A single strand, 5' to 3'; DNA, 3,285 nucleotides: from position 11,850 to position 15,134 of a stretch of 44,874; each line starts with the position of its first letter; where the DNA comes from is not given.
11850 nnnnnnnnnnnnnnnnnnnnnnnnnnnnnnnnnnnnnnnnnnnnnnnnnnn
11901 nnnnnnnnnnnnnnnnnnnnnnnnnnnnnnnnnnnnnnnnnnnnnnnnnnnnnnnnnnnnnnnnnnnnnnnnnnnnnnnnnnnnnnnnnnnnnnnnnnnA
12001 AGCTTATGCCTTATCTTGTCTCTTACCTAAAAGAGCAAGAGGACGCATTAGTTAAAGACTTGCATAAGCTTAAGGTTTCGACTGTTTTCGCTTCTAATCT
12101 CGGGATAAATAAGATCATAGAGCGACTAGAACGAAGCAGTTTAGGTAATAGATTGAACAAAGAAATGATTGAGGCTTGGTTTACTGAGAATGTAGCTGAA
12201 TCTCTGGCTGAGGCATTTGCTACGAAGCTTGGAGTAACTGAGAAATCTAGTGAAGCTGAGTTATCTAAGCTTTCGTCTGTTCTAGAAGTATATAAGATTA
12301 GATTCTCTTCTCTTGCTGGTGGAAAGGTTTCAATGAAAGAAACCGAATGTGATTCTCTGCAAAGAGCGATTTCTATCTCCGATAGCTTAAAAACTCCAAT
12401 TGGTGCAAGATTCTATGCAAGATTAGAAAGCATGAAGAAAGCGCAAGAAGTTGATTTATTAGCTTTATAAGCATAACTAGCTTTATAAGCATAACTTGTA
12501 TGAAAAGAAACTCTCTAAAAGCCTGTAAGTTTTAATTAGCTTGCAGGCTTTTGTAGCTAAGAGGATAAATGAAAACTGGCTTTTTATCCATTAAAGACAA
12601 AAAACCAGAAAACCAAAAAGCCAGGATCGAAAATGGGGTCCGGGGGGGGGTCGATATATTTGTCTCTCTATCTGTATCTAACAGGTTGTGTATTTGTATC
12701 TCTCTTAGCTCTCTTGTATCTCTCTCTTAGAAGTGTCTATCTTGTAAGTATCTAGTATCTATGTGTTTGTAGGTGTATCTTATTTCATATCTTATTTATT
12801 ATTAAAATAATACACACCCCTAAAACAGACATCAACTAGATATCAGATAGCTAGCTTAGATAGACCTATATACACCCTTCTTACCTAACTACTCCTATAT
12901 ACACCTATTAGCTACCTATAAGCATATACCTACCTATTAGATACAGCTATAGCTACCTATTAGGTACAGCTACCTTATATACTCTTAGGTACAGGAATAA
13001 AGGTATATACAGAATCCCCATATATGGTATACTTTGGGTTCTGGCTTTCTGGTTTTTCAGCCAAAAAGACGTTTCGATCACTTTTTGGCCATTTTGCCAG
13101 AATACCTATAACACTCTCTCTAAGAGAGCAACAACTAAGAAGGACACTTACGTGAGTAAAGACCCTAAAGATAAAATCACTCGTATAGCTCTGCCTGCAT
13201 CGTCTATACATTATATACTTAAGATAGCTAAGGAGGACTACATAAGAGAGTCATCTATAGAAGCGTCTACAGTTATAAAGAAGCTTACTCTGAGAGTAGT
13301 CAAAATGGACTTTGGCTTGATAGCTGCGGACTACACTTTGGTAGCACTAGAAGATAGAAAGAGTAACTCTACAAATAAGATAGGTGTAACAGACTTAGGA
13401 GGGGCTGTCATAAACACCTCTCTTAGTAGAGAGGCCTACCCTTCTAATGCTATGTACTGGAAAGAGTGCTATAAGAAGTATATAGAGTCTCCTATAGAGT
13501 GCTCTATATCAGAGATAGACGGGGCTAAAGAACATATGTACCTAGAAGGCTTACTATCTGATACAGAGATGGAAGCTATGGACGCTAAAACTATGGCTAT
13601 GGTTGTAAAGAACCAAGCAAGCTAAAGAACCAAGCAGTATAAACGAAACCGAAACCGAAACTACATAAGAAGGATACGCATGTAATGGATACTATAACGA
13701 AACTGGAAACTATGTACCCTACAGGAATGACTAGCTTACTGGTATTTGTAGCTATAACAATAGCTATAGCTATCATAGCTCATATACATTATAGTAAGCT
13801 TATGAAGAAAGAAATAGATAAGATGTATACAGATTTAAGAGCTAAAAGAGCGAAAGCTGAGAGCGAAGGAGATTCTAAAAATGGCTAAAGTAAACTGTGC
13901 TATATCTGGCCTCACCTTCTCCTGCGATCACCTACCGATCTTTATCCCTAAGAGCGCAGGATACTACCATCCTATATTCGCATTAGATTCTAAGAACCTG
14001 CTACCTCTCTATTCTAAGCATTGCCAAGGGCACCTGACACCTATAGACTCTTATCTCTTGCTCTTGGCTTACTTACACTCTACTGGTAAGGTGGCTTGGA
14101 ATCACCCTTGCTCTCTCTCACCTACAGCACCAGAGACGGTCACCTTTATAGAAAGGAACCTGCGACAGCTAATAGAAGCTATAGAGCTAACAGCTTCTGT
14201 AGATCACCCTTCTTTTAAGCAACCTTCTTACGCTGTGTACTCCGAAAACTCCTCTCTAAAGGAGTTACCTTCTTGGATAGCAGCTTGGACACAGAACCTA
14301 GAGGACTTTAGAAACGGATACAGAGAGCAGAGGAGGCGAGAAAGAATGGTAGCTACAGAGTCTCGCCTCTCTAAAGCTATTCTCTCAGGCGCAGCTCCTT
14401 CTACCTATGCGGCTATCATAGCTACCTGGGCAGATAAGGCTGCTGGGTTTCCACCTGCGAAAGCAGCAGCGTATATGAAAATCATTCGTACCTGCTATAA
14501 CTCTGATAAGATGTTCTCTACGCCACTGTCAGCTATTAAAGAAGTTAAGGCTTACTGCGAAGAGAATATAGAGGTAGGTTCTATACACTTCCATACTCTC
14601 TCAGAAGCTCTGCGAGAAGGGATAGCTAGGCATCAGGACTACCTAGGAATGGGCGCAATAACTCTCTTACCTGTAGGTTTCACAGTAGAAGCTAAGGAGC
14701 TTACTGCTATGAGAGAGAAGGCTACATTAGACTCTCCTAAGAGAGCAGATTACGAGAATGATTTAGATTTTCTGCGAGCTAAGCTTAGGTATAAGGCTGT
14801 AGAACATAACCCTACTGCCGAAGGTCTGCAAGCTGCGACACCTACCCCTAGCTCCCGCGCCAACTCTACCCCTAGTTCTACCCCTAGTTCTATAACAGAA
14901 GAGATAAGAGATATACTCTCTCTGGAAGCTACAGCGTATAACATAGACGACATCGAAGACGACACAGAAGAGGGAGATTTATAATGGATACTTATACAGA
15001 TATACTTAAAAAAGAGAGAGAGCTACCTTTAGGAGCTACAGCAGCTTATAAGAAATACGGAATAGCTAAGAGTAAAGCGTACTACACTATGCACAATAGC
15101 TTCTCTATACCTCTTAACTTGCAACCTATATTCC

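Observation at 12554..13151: About 600-bp gene-poor, dyad-organised, iteron-dense hub: candidate replication origin or operator hub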

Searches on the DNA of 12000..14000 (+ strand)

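Call 7: search_dna_similar(query=window:12000-14000:+, collection=phages, mode=distant)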
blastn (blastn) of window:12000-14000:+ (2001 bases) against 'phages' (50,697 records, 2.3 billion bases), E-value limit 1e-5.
No match.

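Call 93: search_rna_families(source=window, start=12400, end=13250, threshold=evalue, max_evalue=1)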
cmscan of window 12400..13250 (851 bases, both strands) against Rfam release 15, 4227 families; matches with E-value up to 1: 4.
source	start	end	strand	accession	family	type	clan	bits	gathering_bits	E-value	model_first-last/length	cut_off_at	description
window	12543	12621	+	RF00565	SCARNA3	Gene; snRNA; snoRNA; scaRNA;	CL00018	24.1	47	0.03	1-141/141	no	Small Cajal body specific RNA 3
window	12452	12557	+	RF00506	Thr_leader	Cis-reg; leader;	-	21.4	55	0.19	1-118/118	no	Threonine operon leader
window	12760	12831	-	RF04052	mir-466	Gene; miRNA;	-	19.4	85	0.83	1-80/80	no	mir-466 microRNA precursor family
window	12445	12566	+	RF00524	R2_retro_el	Cis-reg;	-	16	38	0.94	1-212/212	no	R2 RNA element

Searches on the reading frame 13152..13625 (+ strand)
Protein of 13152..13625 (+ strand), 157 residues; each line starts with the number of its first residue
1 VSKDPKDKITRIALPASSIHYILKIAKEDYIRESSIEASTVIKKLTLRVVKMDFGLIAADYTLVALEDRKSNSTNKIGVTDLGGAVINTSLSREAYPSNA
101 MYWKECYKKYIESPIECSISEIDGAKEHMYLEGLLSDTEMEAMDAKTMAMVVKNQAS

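Call 10: search_protein_families(library=phrogs, proteins=[window:13152-13625:+], max_evalue=0.01)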
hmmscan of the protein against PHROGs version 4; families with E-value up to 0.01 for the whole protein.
window:13152-13625:+ (157 aa): 0 families

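Call 11: search_protein_families(library=pfam, proteins=[window:13152-13625:+], max_evalue=0.01)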
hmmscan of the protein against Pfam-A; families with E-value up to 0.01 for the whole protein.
window:13152-13625:+ (157 aa): 0 families

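Call 81: find_homologous_proteins(query=window:13152-13625:+, max_evalue=0.001)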
Query window:13152-13625:+ (157 aa): 1 proteins with E <= 0.001 among 22 candidates.
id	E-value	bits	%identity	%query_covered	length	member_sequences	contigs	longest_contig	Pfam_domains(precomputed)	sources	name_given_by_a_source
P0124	5.1e-94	330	99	100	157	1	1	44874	-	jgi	-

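Call 84: search_solved_structures(query=A2, max_evalue=10)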
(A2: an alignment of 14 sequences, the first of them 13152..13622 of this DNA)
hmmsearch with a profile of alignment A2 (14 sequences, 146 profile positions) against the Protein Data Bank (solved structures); distinct sequences matched with E-value up to 10: 1.
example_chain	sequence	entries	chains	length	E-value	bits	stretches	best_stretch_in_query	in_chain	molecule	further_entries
6vt4_A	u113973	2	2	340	1.6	12.1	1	19-65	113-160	RNA Ligase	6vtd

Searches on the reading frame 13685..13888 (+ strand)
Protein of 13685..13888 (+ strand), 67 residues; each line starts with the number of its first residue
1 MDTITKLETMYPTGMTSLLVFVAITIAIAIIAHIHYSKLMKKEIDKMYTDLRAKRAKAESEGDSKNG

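Call 10: search_protein_families(library=phrogs, proteins=[window:13685-13888:+], max_evalue=0.01)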
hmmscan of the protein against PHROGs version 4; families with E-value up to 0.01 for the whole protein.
window:13685-13888:+ (67 aa): 0 families

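Call 11: search_protein_families(library=pfam, proteins=[window:13685-13888:+], max_evalue=0.01)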
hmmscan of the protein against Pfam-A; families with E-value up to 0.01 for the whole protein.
window:13685-13888:+ (67 aa): 1 family
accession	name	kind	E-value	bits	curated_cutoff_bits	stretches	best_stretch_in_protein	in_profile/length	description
PF12159.13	DUF3593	-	0.00012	22.4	25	1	11-45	29-62/88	Protein of unknown function (DUF3593)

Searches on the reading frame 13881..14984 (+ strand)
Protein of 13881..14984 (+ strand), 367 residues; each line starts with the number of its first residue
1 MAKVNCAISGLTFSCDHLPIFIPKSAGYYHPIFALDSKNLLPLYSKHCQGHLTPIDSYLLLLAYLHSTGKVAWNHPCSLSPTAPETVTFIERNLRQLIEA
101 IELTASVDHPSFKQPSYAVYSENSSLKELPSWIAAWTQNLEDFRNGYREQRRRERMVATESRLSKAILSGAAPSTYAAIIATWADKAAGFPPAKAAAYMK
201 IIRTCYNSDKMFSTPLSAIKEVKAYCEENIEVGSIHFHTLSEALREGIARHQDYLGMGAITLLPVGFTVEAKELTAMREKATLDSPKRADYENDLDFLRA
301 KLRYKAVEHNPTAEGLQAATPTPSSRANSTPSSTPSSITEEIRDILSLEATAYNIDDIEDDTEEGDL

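Call 10: search_protein_families(library=phrogs, proteins=[window:13881-14984:+], max_evalue=0.01)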
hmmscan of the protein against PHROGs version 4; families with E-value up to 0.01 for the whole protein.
window:13881-14984:+ (367 aa): 0 families

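Call 11: search_protein_families(library=pfam, proteins=[window:13881-14984:+], max_evalue=0.01)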
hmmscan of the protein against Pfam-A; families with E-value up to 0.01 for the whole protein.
window:13881-14984:+ (367 aa): 0 families

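Call 15: search_dna_similar(query=window:13881-14984:+, collection=phages, mode=protein, max_evalue=0.01, max_rows=25)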
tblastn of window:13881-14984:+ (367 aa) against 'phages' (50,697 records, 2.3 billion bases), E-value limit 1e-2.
No match.

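Call 16: find_related_loci(query=window:13881-14984:+, collection=viral_contigs, flank=6000)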
Query window:13881-14984:+ (367 aa) in viral_contigs; peptide patterns used: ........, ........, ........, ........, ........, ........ (x = any residue, [..] = any of these).
6 stretches matched a pattern, but none encodes a relative of the query by tblastn (E <= 1e-3).

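Call 18: find_encoding_contigs(protein=window:13881-14984:+, flank=3000, max_places=6)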
Protein window:13881-14984:+ (367 aa): 1 contig read that carries it; 1 place shown.
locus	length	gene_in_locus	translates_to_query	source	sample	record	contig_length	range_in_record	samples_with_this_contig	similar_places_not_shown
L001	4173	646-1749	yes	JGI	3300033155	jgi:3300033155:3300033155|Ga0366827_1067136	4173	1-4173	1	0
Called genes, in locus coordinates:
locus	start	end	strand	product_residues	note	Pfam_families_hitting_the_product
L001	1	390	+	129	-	?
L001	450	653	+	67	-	-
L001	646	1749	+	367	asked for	-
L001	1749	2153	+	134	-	-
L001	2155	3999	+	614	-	PF13604:AAA_30, PF13245:AAA_19, PF01443:Viral_helicase1, PF13538:UvrD_C_2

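Call 19: find_homologous_proteins(query=window:13881-14984:+, max_evalue=0.001)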
Query window:13881-14984:+ (367 aa): 235 proteins with E <= 0.001 among 4060 candidates; the best 120 are listed.
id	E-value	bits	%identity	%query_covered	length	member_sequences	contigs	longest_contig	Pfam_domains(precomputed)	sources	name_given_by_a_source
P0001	5.6e-244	827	100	100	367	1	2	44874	-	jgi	-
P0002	2.5e-141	489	61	100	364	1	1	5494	-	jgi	-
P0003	4.5e-117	409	58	86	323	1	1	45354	-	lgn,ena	-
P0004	3.8e-112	393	54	89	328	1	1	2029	-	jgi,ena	-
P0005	4.1e-111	390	55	86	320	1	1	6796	-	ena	-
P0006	1.8e-108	381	54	84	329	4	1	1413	-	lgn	-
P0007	6.0e-107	376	52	87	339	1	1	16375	-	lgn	-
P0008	1.1e-106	375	56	83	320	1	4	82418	-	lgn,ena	-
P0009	9.0e-106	372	52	90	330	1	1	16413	-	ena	-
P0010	1.3e-105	372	54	83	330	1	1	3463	-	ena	-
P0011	1.3e-105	372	53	83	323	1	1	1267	-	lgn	-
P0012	1.4e-105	371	53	88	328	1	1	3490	-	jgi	-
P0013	4.5e-105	370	53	83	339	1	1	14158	-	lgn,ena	-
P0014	1.6e-104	368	52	84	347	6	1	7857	-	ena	-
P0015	2.6e-104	367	54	83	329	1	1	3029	-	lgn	-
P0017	1.9e-103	364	53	83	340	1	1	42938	-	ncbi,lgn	-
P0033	1.6e-97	345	51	83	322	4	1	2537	-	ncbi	-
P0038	4.0e-95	337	47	90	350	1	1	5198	-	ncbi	-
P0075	1.5e-86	309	48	83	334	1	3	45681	-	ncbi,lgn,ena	-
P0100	8.1e-83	297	44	83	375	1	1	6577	-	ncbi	-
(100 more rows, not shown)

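Call 21: find_encoding_contigs(protein=P0002, flank=5000, max_places=2)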
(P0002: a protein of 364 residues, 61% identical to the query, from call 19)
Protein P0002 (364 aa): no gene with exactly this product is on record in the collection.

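Call 22: find_encoding_contigs(protein=P0003, flank=5000, max_places=2)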
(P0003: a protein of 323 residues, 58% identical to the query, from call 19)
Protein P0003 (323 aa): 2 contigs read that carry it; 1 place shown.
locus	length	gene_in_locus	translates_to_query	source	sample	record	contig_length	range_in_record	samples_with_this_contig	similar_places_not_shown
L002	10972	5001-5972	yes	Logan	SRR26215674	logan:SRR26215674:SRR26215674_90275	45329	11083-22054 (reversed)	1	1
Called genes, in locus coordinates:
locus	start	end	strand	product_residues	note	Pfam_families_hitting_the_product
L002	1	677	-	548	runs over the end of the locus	-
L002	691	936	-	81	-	-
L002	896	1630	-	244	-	-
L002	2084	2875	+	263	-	-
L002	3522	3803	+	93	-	-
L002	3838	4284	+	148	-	-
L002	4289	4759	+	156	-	-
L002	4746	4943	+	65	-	-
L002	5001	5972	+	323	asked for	-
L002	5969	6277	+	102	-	-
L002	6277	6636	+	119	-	-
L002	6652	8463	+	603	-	PF13245:AAA_19, PF13604:AAA_30, PF01443:Viral_helicase1 (weak), PF13538:UvrD_C_2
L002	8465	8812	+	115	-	-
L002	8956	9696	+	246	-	-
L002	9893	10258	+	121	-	-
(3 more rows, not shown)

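Call 23: find_encoding_contigs(protein=P0017, flank=5000, max_places=2)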
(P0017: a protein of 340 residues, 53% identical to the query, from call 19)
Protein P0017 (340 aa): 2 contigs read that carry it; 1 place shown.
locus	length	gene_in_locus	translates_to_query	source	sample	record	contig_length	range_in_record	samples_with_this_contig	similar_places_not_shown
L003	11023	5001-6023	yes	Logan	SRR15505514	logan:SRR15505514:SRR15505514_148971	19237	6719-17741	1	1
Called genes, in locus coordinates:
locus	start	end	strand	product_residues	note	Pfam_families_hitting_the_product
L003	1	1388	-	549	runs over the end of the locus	-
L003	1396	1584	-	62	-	-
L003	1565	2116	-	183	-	-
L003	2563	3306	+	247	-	-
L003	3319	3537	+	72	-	-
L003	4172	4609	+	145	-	-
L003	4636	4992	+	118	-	-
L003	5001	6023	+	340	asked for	-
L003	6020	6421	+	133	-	-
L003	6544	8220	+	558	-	PF13245:AAA_19, PF13604:AAA_30, PF13361:UvrD_C (faint), PF01443:Viral_helicase1, PF13538:UvrD_C_2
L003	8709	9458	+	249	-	-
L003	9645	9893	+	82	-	-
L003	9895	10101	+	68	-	-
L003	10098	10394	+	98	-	-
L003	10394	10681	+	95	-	-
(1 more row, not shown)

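Call 27: find_related_loci(query=A1, collection=viral_contigs, flank=5000)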
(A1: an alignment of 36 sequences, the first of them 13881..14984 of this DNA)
Query A1 (367 aa) in viral_contigs; peptide patterns used: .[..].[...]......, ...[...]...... (x = any residue, [..] = any of these).
149 stretches matched a pattern; 84 encode a relative of the query (tblastn E <= 1e-3); the best 80 are kept; 80 distinct loci.
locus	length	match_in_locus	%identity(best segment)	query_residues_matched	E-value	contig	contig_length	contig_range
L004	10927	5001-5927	51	1-305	6e-107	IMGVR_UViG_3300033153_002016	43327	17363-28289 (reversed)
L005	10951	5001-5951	49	1-306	4e-99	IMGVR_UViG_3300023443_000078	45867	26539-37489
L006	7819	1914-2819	49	1-305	8e-97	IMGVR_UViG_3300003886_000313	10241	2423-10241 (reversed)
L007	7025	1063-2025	47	1-306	2e-92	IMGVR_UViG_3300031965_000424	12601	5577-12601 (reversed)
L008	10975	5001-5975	46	1-308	5e-90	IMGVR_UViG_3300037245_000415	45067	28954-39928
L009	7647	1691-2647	45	1-306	8e-87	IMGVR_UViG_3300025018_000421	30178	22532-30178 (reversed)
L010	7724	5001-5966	44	1-306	2e-83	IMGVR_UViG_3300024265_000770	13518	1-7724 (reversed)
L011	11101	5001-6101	43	1-349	3e-97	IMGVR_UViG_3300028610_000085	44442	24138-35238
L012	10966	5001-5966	44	1-306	6e-81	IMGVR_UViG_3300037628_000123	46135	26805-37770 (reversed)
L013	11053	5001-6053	38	1-335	3e-79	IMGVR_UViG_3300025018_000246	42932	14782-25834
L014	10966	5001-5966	43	1-306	6e-79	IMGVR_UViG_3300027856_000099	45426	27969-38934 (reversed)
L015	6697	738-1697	38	1-306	1e-77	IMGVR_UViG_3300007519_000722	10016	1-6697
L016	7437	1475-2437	41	1-309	4e-76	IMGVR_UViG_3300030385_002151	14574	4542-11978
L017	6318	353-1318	39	1-309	9e-75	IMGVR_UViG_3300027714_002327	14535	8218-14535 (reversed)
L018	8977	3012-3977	39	1-309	1e-74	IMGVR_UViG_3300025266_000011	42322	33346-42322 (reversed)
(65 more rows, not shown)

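Call 36: list_cluster_members(proteins=[P0017, P0075, P0033, P0038, P0100])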
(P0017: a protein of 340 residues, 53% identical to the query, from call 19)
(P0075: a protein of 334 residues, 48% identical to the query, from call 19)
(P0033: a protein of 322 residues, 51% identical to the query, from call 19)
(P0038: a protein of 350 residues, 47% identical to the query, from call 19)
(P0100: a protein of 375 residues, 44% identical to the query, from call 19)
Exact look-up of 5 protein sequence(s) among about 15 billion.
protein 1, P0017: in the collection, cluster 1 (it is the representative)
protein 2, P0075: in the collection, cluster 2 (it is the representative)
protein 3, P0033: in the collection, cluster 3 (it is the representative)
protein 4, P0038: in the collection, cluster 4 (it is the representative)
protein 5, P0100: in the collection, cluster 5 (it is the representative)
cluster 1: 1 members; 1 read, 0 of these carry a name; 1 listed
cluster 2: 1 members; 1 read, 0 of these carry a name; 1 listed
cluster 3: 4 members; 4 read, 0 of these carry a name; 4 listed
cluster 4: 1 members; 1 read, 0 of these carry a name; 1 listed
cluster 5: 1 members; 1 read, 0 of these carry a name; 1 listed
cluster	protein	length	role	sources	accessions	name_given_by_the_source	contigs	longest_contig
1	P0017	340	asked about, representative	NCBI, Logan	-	-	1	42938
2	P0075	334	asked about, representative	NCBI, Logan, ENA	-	-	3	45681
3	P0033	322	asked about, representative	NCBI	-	-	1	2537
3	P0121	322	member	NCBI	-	-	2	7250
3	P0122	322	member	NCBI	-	-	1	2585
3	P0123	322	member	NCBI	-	-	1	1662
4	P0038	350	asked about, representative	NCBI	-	-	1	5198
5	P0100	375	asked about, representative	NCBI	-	-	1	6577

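Call 85: search_solved_structures(query=A1, max_evalue=10)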
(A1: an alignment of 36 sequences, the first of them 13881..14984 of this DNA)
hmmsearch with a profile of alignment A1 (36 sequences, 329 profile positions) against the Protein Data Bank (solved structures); distinct sequences matched with E-value up to 10: 1.
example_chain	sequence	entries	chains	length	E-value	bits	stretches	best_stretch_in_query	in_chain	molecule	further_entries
9rlc_L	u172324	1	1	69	0.42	12.8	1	111-164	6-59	Major outer membrane lipoprotein Lpp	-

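Call 97: predict_structure(alignment_id=A1)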
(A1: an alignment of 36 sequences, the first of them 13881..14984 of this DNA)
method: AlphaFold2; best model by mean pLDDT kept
length: 367 residues; sequences in the alignment: 36
mean_pLDDT: 82.3   pTM: 0.47
mean pLDDT of the five models: 82.3, 81.1, 78.9, 78.8, 78.0
residues with pLDDT >= 90: 195; 70-90: 95; 50-70: 41; < 50: 36
segments of 3 or more residues with pLDDT < 50: 259-265, 315-336, 363-367
pLDDT, mean of each block of 10 residues (from residue 1): 79 69 61 88 94 94 95 94 95 95 89 93 95 95 83 91 96 96 96 96 93 91 96 94 93 58 49 77 88 90 84 49 36 51 80 67 44
secondary structure, 60 per line:
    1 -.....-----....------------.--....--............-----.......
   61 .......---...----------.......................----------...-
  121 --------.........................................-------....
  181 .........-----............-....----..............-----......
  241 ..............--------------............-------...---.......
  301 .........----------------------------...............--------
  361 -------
elements in order: E2-6 E12-15 H31-34 H37-48 H54-67 E71-73 H84-106 E117-119 H129-169 H177-189 H195-206 H208-211 H216-229 H235-254 H269-280 H294-309 H338-352

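Call 103: fold_search(model_id=the predicted structure, library=pdb)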
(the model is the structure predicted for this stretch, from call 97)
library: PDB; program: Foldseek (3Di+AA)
matches with E <= 10: 83; with E <= 0.001: 0
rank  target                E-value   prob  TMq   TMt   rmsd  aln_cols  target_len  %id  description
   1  9dcz_A                3.4e-01  0.13  0.11  0.15  21.0       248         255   16  Designed allosteric facilitated dissociation switch AS1 in complex state TH with methylated lysines, crystal #1 (released 2025-08-20)
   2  9sob_P                7.4e-01  0.21  0.17  0.11  14.8       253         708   12  Structural Model of the Nuclear Pore Complex in Arabidopsis thaliana (released 2025-11-05)
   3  3kaw_C                1.1e+00  0.33  0.14  0.34   7.0       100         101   13  Crystal Structure of PA2107 PROTEIN from Pseudomonas aeruginosa, Northeast Structural Genomics Consortium Target PaR19 (released 2009-10-27)
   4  9dd0_C                1.1e+00  0.09  0.13  0.16  21.2       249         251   12  Designed allosteric facilitated dissociation switch AS1 in complex state TH with methylated lysines, crystal #2 (released 2025-08-20)
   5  3kaw_B                1.2e+00  0.30  0.14  0.36   7.0       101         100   14  Crystal Structure of PA2107 PROTEIN from Pseudomonas aeruginosa, Northeast Structural Genomics Consortium Target PaR19 (released 2009-10-27)
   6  9hdd_A                1.3e+00  0.07  0.13  0.12  26.0       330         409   11  Sla2 C-terminal region (Residues 560-968) (REND and THATCH domains) (released 2025-05-21)
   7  4n7g_A                1.9e+00  0.08  0.14  0.20  24.8       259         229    9  Crystal structure of 14-3-3zeta in complex with a peptide derived from ExoS (released 2014-02-19)
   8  2xeq_B                1.9e+00  0.08  0.15  0.20  23.2       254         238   12  Human PatL1 C-terminal domain (released 2010-06-16)
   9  9rtt_a                2.1e+00  0.06  0.11  0.16  25.1       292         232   11  Activated Elongation Complex with IWS1 and ELOF1 (released 2025-09-03)
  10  9dd1_A                2.7e+00  0.05  0.12  0.16  22.0       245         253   14  Designed allosteric facilitated dissociation switch AS1 in complex state THE with methylated lysines (released 2025-08-20)
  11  5uhg_F                3.0e+00  0.03  0.09  0.10  27.8       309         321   11  Crystal structure of Mycobacterium tuberculosis transcription initiation complex in complex with D-AAP1 and Rifampin (released 2017-04-12)
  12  2rdz_A                3.1e+00  0.04  0.10  0.08  19.9       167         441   14  High Resolution Crystal Structure of the Escherichia coli Cytochrome c Nitrite Reductase. (released 2008-03-25)
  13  4jc8_A                3.3e+00  0.06  0.14  0.10  24.4       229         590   12  Crystal Structure of HOPS component Vps33 from Chaetomium thermophilum (released 2013-05-08)
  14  7wgu_B                3.3e+00  0.02  0.09  0.09  28.1       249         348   14  Crystal structure of metal-binding protein EfeO from Escherichia coli (released 2022-12-14)
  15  1rj1                  3.5e+00  0.06  0.11  0.18   9.0       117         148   14  Crystal Structure of a Cell Wall Invertase Inhibitor from Tobacco (released 2004-02-03)
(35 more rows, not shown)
